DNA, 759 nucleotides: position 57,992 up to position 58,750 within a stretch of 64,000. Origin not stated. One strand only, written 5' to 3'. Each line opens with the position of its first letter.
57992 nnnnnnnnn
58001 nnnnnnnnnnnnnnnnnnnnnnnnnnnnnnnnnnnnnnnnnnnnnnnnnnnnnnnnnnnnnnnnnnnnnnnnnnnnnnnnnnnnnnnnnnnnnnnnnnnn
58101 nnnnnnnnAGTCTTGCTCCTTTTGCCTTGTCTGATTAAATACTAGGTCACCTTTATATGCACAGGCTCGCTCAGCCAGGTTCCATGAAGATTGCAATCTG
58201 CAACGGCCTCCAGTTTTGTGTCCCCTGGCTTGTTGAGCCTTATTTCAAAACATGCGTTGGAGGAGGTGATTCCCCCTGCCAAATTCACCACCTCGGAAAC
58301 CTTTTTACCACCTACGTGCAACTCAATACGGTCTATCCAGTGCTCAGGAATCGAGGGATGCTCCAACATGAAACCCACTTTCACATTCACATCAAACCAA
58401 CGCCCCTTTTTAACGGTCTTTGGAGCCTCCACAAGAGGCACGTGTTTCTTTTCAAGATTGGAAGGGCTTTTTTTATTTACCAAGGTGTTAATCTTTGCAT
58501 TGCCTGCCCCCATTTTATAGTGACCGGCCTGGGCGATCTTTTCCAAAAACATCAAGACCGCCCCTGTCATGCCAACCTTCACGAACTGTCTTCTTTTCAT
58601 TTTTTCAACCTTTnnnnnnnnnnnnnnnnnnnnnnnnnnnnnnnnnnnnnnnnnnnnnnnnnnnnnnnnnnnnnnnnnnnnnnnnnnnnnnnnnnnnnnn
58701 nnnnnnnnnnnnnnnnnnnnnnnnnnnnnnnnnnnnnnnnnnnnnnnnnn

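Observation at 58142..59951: Candidate periplasmic superoxide-reduction module: Tat-SOR fed by a pentaheme cytochrome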

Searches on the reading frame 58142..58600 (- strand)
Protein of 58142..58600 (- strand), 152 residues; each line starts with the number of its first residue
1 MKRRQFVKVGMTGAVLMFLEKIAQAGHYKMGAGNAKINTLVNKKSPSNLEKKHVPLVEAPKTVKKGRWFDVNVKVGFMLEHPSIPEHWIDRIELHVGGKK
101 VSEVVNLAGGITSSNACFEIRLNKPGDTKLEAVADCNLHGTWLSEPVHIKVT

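Call 4: search_protein_families(library=ncbifam, proteins=[window:58142-58600:-], max_evalue=0.01)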
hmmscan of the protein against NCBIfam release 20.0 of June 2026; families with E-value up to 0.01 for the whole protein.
window:58142-58600:- (152 aa): 2 families
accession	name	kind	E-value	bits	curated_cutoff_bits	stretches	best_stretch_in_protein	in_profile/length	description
TIGR00332.1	neela_ferrous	domain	1.7e-12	47.6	61.9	1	50-145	7-101/107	desulfoferrodoxin ferrous iron-binding domain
TIGR00320.1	dfx_rbo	equivalog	2.6e-07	30.9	146.9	1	22-144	19-124/125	desulfoferrodoxin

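Call 5: search_protein_families(library=pfam, proteins=[window:58142-58600:-], max_evalue=0.01)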
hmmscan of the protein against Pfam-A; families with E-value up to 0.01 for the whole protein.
window:58142-58600:- (152 aa): 1 family
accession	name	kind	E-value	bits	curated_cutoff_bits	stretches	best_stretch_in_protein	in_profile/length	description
PF01880.24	Desulfoferrodox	-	1.1e-21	77.6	22.2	1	48-143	4-96/98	Desulfoferrodoxin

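Call 10: search_solved_structures(query=window:58142-58600:-, max_evalue=0.01, show_alignments=2)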
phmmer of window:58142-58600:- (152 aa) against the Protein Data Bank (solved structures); distinct sequences matched with E-value up to 0.01: 12.
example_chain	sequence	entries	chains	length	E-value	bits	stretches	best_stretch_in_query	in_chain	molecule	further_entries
2amu_A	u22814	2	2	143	2e-08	37.7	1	49-144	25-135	Putative superoxide reductase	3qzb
2hvb_A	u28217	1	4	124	2.9e-08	37.2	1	51-145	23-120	Superoxide reductase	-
4brj_A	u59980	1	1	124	1.2e-07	35.2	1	50-145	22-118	DESULFOFERRODOXIN, FERROUS IRON-BINDING REGION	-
4bfk_A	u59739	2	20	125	3e-07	33.9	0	50-95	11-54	SUPEROXIDE REDUCTASE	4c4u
4bff_A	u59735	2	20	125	3.3e-07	33.8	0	50-95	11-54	SUPEROXIDE REDUCTASE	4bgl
4bfj_A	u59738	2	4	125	5.9e-07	32.9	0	89-146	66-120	SUPEROXIDE REDUCTASE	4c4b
4bk8_A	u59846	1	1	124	6.7e-07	32.8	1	51-145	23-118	DESULFOFERRODOXIN, FERROUS IRON-BINDING REGION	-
4brv_A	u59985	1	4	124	1.1e-06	32.1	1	52-145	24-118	DESULFOFERRODOXIN, FERROUS IRON-BINDING REGION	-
1do6_A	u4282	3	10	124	1.2e-06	32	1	51-145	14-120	SUPEROXIDE REDUCTASE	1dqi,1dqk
6gq8_A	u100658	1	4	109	3.4e-06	30.5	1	50-145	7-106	NEQ011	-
1y07_A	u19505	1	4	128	0.00079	22.8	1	49-143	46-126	desulfoferrodoxin (rbo)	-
1dfx_A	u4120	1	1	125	0.0008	22.8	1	48-145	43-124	DESULFOFERRODOXIN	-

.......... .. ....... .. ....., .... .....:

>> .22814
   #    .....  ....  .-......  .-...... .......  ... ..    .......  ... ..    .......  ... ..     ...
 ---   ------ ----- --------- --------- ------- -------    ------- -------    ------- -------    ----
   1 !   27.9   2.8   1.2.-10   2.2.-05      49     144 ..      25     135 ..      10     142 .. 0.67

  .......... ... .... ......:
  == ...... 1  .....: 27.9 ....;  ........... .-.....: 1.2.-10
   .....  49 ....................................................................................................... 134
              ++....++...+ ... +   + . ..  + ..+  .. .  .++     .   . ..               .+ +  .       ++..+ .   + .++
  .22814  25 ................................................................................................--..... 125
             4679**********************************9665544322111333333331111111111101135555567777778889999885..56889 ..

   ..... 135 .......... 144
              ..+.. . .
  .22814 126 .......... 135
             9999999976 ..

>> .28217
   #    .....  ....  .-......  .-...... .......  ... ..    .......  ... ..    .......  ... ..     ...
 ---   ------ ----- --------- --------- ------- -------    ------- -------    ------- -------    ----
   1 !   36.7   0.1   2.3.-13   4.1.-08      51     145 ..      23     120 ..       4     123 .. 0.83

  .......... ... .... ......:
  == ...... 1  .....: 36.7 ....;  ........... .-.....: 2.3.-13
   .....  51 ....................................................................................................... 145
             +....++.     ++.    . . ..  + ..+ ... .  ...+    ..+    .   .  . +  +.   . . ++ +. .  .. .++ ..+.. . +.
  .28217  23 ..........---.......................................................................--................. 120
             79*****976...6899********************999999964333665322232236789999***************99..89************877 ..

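Call 20: find_homologous_proteins(query=window:58142-58600:-)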
Query window:58142-58600:- (152 aa): 29 proteins with E <= 0.001 among 48 candidates.
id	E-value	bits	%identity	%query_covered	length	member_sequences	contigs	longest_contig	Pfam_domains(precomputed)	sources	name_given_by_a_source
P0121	3.0e-85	302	99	89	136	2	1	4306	PF01880.25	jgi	-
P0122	1.0e-64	235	68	99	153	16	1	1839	PF01880.25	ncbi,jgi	-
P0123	1.2e-64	235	70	99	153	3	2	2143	PF01880.25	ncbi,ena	-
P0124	2.0e-64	234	70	99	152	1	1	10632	PF01880.25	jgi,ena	-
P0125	1.4e-63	231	71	95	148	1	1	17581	PF01880.25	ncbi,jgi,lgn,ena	-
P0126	1.0e-62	229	68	99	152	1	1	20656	PF01880.25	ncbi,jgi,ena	-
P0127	3.0e-62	227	69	100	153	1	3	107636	PF01880.25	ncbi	-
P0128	2.1e-61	224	67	100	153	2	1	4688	PF01880.25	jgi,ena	-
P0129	1.4e-60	222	66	100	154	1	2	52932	PF01880.25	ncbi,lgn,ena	-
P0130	2.7e-59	218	67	99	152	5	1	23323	PF01880.25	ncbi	-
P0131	3.3e-39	152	52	99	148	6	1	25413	PF01880.25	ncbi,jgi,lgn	-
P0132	1.4e-38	150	53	99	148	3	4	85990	PF01880.25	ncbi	-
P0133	1.8e-37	147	50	100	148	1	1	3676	PF01880.25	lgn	-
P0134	3.9e-37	146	50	99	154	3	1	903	PF01880.25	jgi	-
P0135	1.3e-34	137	49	99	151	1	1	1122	PF01880.25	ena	-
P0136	2.0e-34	137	48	99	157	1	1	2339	PF01880.25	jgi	-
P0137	4.7e-33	132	45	99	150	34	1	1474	PF01880.25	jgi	-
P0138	1.6e-32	131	55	74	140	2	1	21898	PF01880.25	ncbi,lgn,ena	-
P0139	1.6e-32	131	48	99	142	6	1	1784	PF01880.25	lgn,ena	-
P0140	4.1e-32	129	44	99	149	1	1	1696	PF01880.25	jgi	-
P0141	6.8e-32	129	43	99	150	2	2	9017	PF01880.25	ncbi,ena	-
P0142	1.2e-31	128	45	99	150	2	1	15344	PF01880.25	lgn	-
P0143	3.6e-15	74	44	65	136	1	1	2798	PF01880.25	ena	-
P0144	6.6e-10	57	35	71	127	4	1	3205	PF01880.25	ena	-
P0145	7.6e-10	57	38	62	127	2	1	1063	PF01880.25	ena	-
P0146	1.3e-9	56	38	63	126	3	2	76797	PF01880.25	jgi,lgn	jgi:superoxide reductase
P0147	1.7e-9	56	35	76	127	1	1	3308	PF01880.25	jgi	jgi:superoxide reductase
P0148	1.5e-8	53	33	76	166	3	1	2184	PF01880.25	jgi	jgi:desulfoferrodoxin-like iron-binding protein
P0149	1.7e-7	49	37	70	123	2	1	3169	PF01880.25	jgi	jgi:superoxide reductase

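Call 23: find_related_loci(query=A2, collection=metagenome_contigs, flank=5000)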
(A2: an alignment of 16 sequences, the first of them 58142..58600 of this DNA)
Query A2 (152 aa) in metagenome_contigs; peptide patterns used: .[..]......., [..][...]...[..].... (x = any residue, [..] = any of these).
600 stretches matched a pattern (row limit reached: there are more); 452 encode a relative of the query (tblastn E <= 1e-3); the best 80 are kept; 80 distinct loci.
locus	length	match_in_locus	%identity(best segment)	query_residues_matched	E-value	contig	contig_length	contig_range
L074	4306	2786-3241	99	1-152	2e-100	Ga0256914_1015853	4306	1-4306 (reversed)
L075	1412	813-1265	70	1-151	7e-74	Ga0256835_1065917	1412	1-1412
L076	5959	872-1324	67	1-151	6e-61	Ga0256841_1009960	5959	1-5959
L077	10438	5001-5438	53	1-151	1e-45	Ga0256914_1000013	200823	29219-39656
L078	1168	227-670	49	1-152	4e-47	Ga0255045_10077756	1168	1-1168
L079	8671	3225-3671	47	1-151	6e-44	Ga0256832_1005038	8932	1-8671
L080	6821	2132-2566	51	3-151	1e-43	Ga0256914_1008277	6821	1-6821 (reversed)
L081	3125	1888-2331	50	1-152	1e-41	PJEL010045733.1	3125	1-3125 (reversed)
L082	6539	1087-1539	46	1-151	4e-40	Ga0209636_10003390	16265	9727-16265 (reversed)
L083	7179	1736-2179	50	1-152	2e-39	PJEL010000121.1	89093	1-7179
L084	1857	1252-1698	46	1-151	1e-39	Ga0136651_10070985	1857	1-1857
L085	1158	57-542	42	1-151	2e-40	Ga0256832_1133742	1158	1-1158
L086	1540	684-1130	45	1-151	1e-39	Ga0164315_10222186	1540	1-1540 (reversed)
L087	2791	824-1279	46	1-151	3e-38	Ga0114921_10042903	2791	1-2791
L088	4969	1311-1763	44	1-151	5e-38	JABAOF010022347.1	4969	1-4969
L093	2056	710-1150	42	1-151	1e-34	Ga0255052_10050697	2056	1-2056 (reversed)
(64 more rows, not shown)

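Call 52: find_homologous_proteins(query=A4, max_evalue=1e-10)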
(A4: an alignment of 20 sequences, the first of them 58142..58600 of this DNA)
Query A4 (20 sequences) (152 aa, profile of the alignment): 704 proteins with E <= 1e-10 among 3804 candidates; the best 120 are listed.
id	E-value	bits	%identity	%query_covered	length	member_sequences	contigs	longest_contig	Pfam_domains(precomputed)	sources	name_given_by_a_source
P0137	1.7e-60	222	45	99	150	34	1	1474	PF01880.25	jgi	-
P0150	2.0e-60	221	53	99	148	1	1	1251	PF01880.25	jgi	jgi:superoxide reductase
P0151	5.9e-60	220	50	99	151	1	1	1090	PF13501.13,PF01880.25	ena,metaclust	metaclust:\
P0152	9.2e-59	216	47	100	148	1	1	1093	PF01880.25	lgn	-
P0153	3.4e-58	214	45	99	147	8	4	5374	PF01880.25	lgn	-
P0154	4.2e-58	214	50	100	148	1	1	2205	PF01880.25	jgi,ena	-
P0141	4.5e-58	214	43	99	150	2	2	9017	PF01880.25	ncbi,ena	-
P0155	4.9e-58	214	51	100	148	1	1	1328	PF01880.25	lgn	-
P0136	8.0e-58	213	48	99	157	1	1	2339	PF01880.25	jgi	-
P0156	9.4e-58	213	47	99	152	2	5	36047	PF01880.25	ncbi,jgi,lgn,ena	-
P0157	1.3e-57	212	50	100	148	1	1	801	PF01880.25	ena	-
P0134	1.5e-57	212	50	99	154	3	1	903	PF01880.25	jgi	-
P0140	1.8e-57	212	44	99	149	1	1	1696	PF01880.25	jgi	-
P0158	3.7e-57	211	51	100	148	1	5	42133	PF01880.25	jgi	jgi:superoxide reductase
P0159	5.6e-57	210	52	100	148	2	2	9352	PF01880.25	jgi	jgi:superoxide reductase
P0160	1.6e-56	209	42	99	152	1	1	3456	PF01880.25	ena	-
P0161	2.2e-56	208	50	100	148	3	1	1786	PF01880.25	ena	-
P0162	9.8e-56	206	44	99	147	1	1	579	PF01880.25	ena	-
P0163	9.9e-56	206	48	99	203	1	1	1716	PF01880.25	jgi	jgi:superoxide reductase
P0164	1.8e-55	205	47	100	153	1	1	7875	PF01880.25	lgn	-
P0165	2.5e-55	205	48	99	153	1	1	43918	PF01880.25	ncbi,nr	ncbi:MAG: twin-arginine translocation signal domain-containing protein [Nitrospirae bacterium]|nr:tw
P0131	2.5e-55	205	52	99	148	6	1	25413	PF01880.25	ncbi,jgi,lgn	-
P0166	3.4e-55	204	48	99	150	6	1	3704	PF01880.25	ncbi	-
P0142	5.9e-55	204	45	99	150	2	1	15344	PF01880.25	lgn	-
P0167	8.8e-55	203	48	99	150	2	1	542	PF01880.25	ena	-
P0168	1.5e-54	202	47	100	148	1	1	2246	PF01880.25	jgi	jgi:superoxide reductase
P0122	2.9e-54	201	68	99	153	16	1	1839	PF01880.25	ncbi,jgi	-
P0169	3.5e-54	201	53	100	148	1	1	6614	PF01880.25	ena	-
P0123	3.7e-54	201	70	99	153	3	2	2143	PF01880.25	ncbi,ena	-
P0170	4.4e-54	201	48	100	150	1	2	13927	PF01880.25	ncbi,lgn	-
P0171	1.2e-53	199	44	99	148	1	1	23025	PF01880.25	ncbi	-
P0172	3.2e-53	198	46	100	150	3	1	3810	PF01880.25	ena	-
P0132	4.0e-53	198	53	99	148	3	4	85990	PF01880.25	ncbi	-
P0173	6.8e-53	197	42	99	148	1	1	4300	PF01880.25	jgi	jgi:superoxide reductase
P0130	9.0e-53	196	67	99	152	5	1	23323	PF01880.25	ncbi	-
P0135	9.2e-53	196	49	99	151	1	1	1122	PF01880.25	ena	-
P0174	1.2e-52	196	51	99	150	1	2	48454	PF01880.25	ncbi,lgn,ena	-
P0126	1.3e-52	196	68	99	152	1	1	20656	PF01880.25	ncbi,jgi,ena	-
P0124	1.7e-52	196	70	99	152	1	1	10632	PF01880.25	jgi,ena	-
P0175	2.2e-52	195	48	99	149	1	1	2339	PF01880.25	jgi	jgi:superoxide reductase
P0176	2.4e-52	195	47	99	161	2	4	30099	PF01880.25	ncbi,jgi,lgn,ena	ncbi:desulfoferrodoxin family protein [Thermodesulfatator atlanticus]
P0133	2.6e-52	195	50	100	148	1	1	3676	PF01880.25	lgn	-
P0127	4.7e-52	194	69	100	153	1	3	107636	PF01880.25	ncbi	-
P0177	4.8e-52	194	46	99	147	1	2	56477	PF01880.25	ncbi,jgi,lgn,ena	-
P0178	4.9e-52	194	45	99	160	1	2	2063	PF01880.25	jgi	jgi:superoxide reductase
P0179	1.4e-51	193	43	99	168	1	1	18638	PF01880.25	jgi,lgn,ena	-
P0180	1.4e-51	193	44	100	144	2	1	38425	PF01880.25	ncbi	ncbi:MAG: class II SORL domain-containing protein [Nitrospirota bacterium]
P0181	2.0e-51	192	46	99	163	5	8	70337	PF01880.25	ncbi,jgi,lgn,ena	-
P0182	7.5e-51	190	45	99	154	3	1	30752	PF01880.25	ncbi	-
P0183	1.6e-50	189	54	99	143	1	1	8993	PF01880.25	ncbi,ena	-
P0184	3.5e-50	188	49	82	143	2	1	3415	PF01880.25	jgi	jgi:superoxide reductase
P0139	4.1e-49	185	48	99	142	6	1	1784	PF01880.25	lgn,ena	-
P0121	5.0e-49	184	99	89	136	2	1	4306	PF01880.25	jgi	-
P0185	5.1e-49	184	43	99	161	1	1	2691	PF01880.25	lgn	-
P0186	7.2e-49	184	44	99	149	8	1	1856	PF01880.25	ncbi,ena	-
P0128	9.4e-49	183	67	100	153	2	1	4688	PF01880.25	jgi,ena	-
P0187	1.7e-48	183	47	99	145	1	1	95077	PF01880.25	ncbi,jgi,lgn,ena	-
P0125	2.8e-48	182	71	95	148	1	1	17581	PF01880.25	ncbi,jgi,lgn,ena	-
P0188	4.2e-48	181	45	100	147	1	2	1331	PF01880.25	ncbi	-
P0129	5.8e-48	181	66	100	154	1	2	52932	PF01880.25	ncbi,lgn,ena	-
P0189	1.0e-46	177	45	100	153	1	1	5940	PF01880.25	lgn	-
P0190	3.0e-46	175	47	100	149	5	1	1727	PF01880.25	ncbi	-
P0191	2.9e-45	172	42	99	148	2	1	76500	PF01880.25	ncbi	-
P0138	2.3e-44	169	55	74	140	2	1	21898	PF01880.25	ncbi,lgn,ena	-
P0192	4.1e-44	168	44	100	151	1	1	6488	PF01880.25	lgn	-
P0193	5.4e-44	168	44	99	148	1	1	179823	PF01880.25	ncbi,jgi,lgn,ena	-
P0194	6.7e-40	155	35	93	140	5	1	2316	PF01880.25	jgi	-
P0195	2.5e-39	153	33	93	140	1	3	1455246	PF01880.25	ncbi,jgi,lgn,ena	-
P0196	1.1e-38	151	39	65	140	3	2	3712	PF01880.25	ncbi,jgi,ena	-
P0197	2.1e-38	150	28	93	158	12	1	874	PF01880.25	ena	-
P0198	3.6e-38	149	35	66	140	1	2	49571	PF01880.25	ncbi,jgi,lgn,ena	-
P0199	3.7e-38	149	35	93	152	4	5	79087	PF01880.25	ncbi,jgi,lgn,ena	-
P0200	8.7e-38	148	34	93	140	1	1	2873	PF01880.25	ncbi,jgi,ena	-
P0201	9.6e-38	148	34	93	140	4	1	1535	PF01880.25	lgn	-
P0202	1.2e-37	147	41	68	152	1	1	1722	PF01880.25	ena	-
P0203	2.3e-37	146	34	93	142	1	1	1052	PF01880.25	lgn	-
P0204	2.4e-37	146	35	93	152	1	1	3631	PF01880.25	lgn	-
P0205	2.8e-37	146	36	93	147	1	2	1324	PF01880.25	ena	-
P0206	5.4e-37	145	37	95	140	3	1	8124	PF01880.25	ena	-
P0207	8.2e-37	145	42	68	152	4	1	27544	PF01880.25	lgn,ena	-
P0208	8.5e-37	145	34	95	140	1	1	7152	PF01880.25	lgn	-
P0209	1.2e-36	144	37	93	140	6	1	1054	PF01880.25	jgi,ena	-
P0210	1.7e-36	144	34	95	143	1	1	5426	PF01880.25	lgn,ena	-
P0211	2.5e-36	143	38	67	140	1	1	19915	PF01880.25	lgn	-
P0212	2.8e-36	143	33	93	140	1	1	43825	PF01880.25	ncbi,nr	ncbi:MAG: class II SORL domain-containing protein [Sulfurovum sp.]|nr:class II SORL domain-containin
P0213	4.3e-36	142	42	67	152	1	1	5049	PF01880.25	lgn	-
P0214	5.5e-36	142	38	76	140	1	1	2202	PF01880.25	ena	-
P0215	6.2e-36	142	34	92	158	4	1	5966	PF01880.25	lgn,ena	-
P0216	6.4e-36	142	30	93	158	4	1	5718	PF01880.25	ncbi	-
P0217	6.5e-36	142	38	70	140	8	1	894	PF01880.25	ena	-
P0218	8.7e-36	141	39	64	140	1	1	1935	PF01880.25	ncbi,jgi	-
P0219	9.0e-36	141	39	68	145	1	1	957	PF01880.25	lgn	-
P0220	1.1e-35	141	43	67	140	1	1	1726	PF01880.25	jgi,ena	-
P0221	1.2e-35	141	34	93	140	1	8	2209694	PF01880.25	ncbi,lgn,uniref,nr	ncbi:desulfoferrodoxin family protein [Sulfurovum sp. ST-21]|uniref:Twin-arginine translocation path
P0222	1.3e-35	141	30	93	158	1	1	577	PF01880.25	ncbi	-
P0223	1.7e-35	140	34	95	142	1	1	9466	PF01880.25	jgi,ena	-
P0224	2.1e-35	140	32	93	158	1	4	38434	PF01880.25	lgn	-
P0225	2.3e-35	140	39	64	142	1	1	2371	PF01880.25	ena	-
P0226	3.1e-35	139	43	64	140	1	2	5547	PF01880.25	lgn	-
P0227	3.7e-35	139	29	93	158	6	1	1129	PF01880.25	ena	-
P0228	4.0e-35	139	32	93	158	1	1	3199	PF01880.25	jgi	-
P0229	4.0e-35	139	34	93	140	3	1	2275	PF01880.25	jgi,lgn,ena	-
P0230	4.1e-35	139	36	93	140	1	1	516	PF01880.25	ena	-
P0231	4.3e-35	139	39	65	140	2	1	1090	PF01880.25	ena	-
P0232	5.9e-35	139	42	66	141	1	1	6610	PF01880.25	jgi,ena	-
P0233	7.5e-35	138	35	70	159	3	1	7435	PF01880.25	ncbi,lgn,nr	ncbi:MAG: class II SORL domain-containing protein [Nitrospinae bacterium]|nr:class II SORL domain-co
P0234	7.8e-35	138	35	93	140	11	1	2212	PF01880.25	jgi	-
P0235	8.6e-35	138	37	72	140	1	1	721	PF01880.25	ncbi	-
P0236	1.1e-34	138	40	66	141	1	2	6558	PF01880.25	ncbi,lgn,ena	-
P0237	1.5e-34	137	29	93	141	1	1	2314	PF01880.25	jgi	-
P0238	1.7e-34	137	34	95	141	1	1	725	PF01880.25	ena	-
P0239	1.8e-34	137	37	69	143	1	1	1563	PF01880.25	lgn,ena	-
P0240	2.0e-34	137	31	93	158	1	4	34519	PF01880.25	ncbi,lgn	ncbi:MAG: class II SORL domain-containing protein [Nitrospinaceae bacterium]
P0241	2.8e-34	136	34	95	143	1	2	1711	PF01880.25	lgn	-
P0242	2.8e-34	136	36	69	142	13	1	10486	PF01880.25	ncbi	-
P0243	2.8e-34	136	37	69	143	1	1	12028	PF01880.25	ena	-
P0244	3.0e-34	136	40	64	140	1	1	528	PF01880.25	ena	-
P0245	3.2e-34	136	30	93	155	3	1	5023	PF01880.25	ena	-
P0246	3.2e-34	136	37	79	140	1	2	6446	PF01880.25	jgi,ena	-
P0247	3.5e-34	136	38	72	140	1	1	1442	PF01880.25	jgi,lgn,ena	-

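Call 53: find_encoding_contigs(protein=P0165, flank=4000, max_places=1)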
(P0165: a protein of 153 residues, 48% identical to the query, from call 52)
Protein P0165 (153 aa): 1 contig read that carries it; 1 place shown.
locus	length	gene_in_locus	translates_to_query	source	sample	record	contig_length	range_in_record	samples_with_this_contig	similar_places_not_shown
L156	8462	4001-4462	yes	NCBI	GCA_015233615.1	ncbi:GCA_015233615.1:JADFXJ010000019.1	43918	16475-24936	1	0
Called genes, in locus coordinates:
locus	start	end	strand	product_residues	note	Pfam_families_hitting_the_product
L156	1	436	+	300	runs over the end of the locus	PF00294:PfkB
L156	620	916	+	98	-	-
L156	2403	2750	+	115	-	PF01909:NTP_transf_2, PF18765:Polbeta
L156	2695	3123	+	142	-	PF08780:NTase_sub_bind, PF01934:HepT-like (weak)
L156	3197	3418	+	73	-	PF10049:DUF2283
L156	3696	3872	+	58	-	-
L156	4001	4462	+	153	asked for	PF01880:Desulfoferrodox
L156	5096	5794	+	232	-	PF01891:CbiM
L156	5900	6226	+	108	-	PF13190:PDGLE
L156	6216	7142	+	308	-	PF02361:CbiQ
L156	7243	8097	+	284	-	PF00005:ABC_tran, PF02463:SMC_N (faint), PF13175:AAA_15 (faint), PF13304:AAA_21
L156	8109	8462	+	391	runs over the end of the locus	PF00512:HisKA, PF02518:HATPase_c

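Call 54: find_encoding_contigs(protein=P0177, flank=4000, max_places=1)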
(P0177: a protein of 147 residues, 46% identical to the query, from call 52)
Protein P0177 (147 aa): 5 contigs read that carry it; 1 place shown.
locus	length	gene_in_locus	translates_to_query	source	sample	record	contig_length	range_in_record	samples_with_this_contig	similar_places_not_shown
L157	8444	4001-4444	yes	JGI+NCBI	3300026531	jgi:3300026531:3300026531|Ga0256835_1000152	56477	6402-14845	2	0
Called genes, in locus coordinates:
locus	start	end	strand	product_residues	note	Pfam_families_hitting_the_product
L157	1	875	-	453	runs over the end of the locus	PF02156:Glyco_hydro_26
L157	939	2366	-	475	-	PF01656:CbiA, PF13500:AAA_26, PF07685:GATase_3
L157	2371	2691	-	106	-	PF02699:YajC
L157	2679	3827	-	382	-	PF01702:TGT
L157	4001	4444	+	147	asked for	PF01880:Desulfoferrodox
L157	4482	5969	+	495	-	PF14522:Cytochrome_C7 (faint), PF14537:Cytochrom_c3_2 (faint), PF13435:Cytochrome_C554 (faint), PF13447:Multi-haem_cyto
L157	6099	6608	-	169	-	PF00665:rve, PF13683:rve_3, PF13333:rve_2 (weak)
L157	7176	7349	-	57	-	-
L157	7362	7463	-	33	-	-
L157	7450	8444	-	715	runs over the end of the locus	-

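Call 55: find_encoding_contigs(protein=P0181, flank=4000, max_places=1)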
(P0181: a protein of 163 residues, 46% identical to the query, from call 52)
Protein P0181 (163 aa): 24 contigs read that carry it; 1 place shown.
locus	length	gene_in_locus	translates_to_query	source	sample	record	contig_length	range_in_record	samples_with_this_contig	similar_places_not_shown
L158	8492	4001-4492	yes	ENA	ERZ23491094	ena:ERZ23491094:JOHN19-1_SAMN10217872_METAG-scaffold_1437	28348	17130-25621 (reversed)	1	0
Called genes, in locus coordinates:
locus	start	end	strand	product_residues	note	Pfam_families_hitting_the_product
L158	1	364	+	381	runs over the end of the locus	PF25917:BSH_RND, PF25973:BSH_CzcB (weak)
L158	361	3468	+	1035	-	PF00873:ACR_tran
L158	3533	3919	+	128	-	PF01814:Hemerythrin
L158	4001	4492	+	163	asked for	PF01880:Desulfoferrodox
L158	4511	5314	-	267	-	PF03819:MazG, PF12643:MazG-like (faint), PF01503:PRA-PH, PF03819:MazG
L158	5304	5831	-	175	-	PF02674:Colicin_V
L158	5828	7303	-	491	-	PF00133:tRNA-synt_1 (faint), PF01406:tRNA-synt_1e, PF01921:tRNA-synt_1f (faint), PF09334:tRNA-synt_1g, PF09190:DALR_2, PF23493:CysS_C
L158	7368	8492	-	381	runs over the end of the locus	PF01950:FBPase_3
